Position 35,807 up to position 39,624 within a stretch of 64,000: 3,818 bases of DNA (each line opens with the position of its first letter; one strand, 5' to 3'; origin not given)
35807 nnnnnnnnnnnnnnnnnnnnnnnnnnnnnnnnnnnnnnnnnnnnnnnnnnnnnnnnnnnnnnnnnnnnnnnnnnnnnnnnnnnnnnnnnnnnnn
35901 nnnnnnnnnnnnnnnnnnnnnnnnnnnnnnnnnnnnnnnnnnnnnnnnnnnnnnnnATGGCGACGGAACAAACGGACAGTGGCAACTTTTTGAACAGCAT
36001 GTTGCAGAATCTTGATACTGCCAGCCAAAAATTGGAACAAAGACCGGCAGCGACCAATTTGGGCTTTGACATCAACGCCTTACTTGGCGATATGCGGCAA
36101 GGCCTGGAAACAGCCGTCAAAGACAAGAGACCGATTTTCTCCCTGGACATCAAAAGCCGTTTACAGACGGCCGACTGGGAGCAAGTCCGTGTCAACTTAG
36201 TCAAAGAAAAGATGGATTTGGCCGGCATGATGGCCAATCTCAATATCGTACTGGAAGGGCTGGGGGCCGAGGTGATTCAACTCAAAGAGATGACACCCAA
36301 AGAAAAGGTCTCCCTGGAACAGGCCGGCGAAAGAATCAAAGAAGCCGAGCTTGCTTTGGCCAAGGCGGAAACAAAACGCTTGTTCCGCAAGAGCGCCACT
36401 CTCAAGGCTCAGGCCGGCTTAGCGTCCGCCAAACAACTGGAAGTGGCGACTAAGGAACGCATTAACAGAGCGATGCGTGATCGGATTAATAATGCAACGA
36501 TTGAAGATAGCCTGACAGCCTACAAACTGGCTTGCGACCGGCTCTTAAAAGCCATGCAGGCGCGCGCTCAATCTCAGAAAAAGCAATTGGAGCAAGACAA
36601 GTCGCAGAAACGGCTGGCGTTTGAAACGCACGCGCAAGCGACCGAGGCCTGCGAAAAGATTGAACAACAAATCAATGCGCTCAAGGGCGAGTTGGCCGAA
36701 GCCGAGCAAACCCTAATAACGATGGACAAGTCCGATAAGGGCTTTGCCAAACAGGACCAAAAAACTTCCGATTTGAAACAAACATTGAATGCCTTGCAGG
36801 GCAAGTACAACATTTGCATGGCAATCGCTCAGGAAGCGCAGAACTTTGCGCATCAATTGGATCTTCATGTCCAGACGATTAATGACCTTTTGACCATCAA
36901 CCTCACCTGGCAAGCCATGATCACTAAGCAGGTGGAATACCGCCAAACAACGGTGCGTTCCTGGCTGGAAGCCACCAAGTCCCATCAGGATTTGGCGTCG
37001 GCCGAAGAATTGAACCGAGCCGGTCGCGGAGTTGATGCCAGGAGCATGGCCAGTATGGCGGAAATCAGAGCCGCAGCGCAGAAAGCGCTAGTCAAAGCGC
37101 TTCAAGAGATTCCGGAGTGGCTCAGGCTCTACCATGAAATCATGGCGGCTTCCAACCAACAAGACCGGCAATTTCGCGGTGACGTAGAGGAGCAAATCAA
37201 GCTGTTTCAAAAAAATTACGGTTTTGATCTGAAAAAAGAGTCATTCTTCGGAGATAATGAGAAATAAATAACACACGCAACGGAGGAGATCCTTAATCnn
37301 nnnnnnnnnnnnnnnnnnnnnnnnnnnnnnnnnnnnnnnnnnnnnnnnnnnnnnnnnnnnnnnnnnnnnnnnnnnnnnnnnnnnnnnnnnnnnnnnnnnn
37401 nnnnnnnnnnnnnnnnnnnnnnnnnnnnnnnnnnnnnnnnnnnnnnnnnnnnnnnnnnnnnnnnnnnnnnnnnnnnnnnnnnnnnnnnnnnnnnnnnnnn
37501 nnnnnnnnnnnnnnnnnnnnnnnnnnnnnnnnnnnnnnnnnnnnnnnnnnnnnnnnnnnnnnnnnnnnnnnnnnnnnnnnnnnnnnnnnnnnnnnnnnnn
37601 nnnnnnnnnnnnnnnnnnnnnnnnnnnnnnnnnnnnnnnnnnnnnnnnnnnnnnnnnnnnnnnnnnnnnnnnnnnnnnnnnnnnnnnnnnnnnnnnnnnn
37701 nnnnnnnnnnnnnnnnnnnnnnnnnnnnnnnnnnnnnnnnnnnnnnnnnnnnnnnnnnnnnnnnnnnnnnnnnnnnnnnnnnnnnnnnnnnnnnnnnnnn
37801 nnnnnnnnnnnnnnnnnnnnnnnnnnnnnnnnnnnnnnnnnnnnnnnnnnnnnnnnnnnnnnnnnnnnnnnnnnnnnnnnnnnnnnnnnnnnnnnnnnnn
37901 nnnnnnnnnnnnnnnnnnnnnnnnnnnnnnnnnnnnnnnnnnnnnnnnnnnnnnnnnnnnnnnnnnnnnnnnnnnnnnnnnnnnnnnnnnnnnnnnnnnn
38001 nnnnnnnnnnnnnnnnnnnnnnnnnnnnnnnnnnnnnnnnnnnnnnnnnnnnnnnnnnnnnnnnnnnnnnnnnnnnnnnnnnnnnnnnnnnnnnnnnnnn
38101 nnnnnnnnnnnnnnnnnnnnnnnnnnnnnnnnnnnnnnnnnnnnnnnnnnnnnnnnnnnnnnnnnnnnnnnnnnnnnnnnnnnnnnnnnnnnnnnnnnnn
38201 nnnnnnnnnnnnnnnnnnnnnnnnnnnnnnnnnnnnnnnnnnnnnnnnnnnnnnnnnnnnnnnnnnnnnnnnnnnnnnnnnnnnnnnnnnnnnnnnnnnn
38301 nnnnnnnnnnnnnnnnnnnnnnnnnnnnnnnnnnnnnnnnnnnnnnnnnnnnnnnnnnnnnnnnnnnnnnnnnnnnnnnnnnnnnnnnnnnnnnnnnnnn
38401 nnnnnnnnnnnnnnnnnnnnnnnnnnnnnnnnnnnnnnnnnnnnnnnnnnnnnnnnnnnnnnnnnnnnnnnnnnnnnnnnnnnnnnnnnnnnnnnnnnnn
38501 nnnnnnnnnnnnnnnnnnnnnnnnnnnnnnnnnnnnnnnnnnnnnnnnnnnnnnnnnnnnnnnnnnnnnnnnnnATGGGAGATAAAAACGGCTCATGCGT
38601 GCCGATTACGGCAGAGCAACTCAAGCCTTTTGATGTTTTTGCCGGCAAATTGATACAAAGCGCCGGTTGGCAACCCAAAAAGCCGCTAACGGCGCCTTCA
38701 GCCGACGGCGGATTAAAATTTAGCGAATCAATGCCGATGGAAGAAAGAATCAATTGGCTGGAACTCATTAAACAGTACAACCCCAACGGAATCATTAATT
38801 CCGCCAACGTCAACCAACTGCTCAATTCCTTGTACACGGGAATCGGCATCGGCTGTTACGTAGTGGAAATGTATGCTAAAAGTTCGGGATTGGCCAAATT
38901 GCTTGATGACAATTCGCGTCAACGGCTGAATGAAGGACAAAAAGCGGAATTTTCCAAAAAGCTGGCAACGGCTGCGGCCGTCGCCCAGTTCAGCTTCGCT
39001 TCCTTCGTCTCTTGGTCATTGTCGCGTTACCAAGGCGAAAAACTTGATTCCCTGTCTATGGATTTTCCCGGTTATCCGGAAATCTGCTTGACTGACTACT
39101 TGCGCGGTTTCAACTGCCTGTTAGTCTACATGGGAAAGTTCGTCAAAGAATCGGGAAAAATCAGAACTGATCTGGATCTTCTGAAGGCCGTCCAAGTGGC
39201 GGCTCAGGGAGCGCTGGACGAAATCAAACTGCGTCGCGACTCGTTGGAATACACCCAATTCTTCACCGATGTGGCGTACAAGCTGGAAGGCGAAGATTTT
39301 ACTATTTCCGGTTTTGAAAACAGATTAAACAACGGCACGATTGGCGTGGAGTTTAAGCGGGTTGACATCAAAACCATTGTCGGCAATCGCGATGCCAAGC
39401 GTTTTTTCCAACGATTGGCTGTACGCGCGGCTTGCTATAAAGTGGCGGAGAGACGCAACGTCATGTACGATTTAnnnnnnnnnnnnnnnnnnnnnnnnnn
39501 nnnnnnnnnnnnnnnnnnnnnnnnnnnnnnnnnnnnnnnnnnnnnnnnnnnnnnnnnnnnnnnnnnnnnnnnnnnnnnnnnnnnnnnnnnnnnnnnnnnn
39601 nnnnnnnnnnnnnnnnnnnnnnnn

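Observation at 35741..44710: Self-contained seven-gene operon of unknown function: coiled-coil protein, two paralogous FGQGL-motif proteins, non-canonical AAA+ ATPase and three membrane proteins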

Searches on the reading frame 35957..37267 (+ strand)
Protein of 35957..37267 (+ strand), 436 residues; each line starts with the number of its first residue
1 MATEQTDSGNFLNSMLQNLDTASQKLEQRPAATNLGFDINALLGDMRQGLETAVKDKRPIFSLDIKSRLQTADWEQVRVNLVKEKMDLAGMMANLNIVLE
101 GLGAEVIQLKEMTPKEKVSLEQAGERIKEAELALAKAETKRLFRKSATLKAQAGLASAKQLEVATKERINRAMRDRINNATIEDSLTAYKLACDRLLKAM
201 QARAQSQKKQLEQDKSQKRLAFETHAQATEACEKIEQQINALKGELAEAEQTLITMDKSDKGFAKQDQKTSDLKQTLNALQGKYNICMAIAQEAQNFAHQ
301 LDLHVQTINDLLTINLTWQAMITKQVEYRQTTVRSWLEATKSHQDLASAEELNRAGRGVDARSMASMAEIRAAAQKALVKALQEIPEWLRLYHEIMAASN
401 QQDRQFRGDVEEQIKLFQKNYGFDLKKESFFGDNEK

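Call 3: search_protein_families(library=pfam, proteins=[window:35957-37267:+], max_evalue=1)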
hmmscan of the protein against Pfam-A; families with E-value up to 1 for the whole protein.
window:35957-37267:+ (436 aa): 2 families
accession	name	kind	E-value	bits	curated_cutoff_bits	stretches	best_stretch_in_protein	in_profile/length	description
PF14025.11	DUF4241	-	0.0004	21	27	1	298-398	30-129/189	Protein of unknown function (DUF4241)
PF05270.19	AbfB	-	0.011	16.3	22.8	1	126-185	64-123/137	Alpha-L-arabinofuranosidase B (ABFB) domain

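Call 4: search_protein_families(library=padloc, proteins=[window:35957-37267:+], max_evalue=1)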
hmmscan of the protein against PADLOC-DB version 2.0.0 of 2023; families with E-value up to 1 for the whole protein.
window:35957-37267:+ (436 aa): 0 families

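Call 5: search_protein_families(library=ncbifam, proteins=[window:35957-37267:+], max_evalue=1)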
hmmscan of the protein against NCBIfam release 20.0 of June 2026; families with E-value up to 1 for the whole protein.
window:35957-37267:+ (436 aa): 2 families
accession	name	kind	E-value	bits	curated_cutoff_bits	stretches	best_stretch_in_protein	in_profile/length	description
TIGR02168.1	SMC_prok_B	equivalog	0.28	8.8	567.35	1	71-328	709-963/1181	chromosome segregation protein SMC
TIGR01633.1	phi3626_gp14_N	hypoth_equivalog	0.35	10.9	23.65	0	220-286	49-115/123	distal tail protein Dit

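Call 34: search_solved_structures(query=A3, max_evalue=1)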
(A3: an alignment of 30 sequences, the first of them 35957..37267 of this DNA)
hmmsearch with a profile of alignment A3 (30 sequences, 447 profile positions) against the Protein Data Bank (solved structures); distinct sequences matched with E-value up to 1: 13.
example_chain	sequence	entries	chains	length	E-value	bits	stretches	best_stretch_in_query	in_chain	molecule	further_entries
4zry_B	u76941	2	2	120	0.0082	18.3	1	193-257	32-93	Keratin, type II cytoskeletal 1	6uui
8bd7_W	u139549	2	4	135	0.024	16.8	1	181-259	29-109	Intraflagellar transport particle protein IFT20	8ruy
9rgx_A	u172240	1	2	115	0.065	15.3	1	195-281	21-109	sc-apCC3-ACW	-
6jfv_B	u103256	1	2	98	0.089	14.9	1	192-256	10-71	Keratin, type II cytoskeletal 5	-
9tll_A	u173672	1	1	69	0.12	14.5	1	199-257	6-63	Sc-apCC-2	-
2jua_A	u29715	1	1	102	0.19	13.8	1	63-129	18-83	de novo protein S836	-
6cf6_A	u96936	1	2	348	0.26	13.3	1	347-405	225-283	Tankyrase-1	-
3utm_A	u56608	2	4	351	0.27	13.3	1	347-405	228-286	Tankyrase-1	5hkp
6uui_X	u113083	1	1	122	0.32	13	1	243-302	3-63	Keratin, type I cytoskeletal 10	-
9rgy_A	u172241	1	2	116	0.34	13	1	195-281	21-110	sc-apCC3-CW-0NTT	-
4zry_A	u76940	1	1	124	0.37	12.8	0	243-337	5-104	Keratin, type I cytoskeletal 10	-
3o0z_A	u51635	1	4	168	0.55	12.3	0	194-255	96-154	Rho-associated protein kinase 1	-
4dnt_A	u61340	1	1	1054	0.87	11.6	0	88-129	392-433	Cation efflux system protein CusA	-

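Call 41: search_protein_families(library=pfam, alignment_id=A3, max_evalue=0.5)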
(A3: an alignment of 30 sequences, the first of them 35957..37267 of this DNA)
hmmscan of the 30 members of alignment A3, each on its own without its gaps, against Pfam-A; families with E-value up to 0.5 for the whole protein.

A. member 1, window:35957-37267:+ (436 aa): 2 families
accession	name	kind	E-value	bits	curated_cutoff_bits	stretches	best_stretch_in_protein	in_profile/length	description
PF14025.11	DUF4241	-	0.0004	21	27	1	298-398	30-129/189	Protein of unknown function (DUF4241)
PF05270.19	AbfB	-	0.011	16.3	22.8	1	126-185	64-123/137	Alpha-L-arabinofuranosidase B (ABFB) domain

B. families by the number of members that match (of 30 scanned): 56 families (the first 25 are shown)
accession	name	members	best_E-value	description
PF01983.22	CofC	6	0.0017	Guanylyl transferase CofC like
PF04216.18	FdhE_N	4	0.1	FdhE, N-terminal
PF22373.2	MG491_central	3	0.017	Organelle protein MG491, central domain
PF24611.2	Spectrin_Anc-1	3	0.057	Nuclear anchorage protein 1, spectrin-like repeat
PF14532.12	Sigma54_activ_2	3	0.061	Sigma-54 interaction domain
PF07836.16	DmpG_comm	3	0.067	DmpG-like communication domain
PF00771.25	FHIPEP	3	0.07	FHIPEP family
PF25600.1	TRIM_CC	2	0.0047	TRIM protein coiled-coil region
PF10154.14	Fy-3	2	0.0078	Ferry endosomal RAB5 effector complex subunit 3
PF12983.12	DUF3867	2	0.021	Protein of unknown function (DUF3867)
PF04513.17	Baculo_PEP_C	2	0.048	Baculovirus polyhedron envelope protein, PEP, C terminus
PF04210.18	MtrG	2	0.065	Tetrahydromethanopterin S-methyltransferase, subunit G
PF05802.16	SctB2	2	0.071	SPI-2 type 3 secretion system translocon protein SctB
PF14025.11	DUF4241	1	0.0004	Protein of unknown function (DUF4241)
PF19962.4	EAD9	1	0.00093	Effector-associated domain 9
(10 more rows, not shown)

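Call 72: search_protein_families(library=phrogs, proteins=[window:35957-37267:+], max_evalue=0.1)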
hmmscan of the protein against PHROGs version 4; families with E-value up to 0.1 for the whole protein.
window:35957-37267:+ (436 aa): 0 families

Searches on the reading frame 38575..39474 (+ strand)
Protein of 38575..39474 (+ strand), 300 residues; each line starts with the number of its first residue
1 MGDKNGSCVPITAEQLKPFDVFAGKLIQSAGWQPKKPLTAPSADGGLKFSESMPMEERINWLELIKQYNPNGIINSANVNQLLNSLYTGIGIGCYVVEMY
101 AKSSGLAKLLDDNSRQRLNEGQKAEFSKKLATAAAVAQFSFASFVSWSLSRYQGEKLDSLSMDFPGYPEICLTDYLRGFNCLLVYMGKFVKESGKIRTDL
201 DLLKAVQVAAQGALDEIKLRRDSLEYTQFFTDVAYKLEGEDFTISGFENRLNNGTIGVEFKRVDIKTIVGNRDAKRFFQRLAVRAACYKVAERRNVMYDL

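Call 111: search_solved_structures(query=A9, max_evalue=10)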
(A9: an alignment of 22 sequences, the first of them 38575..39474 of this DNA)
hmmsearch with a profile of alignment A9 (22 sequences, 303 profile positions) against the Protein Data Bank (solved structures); distinct sequences matched with E-value up to 10: 0.
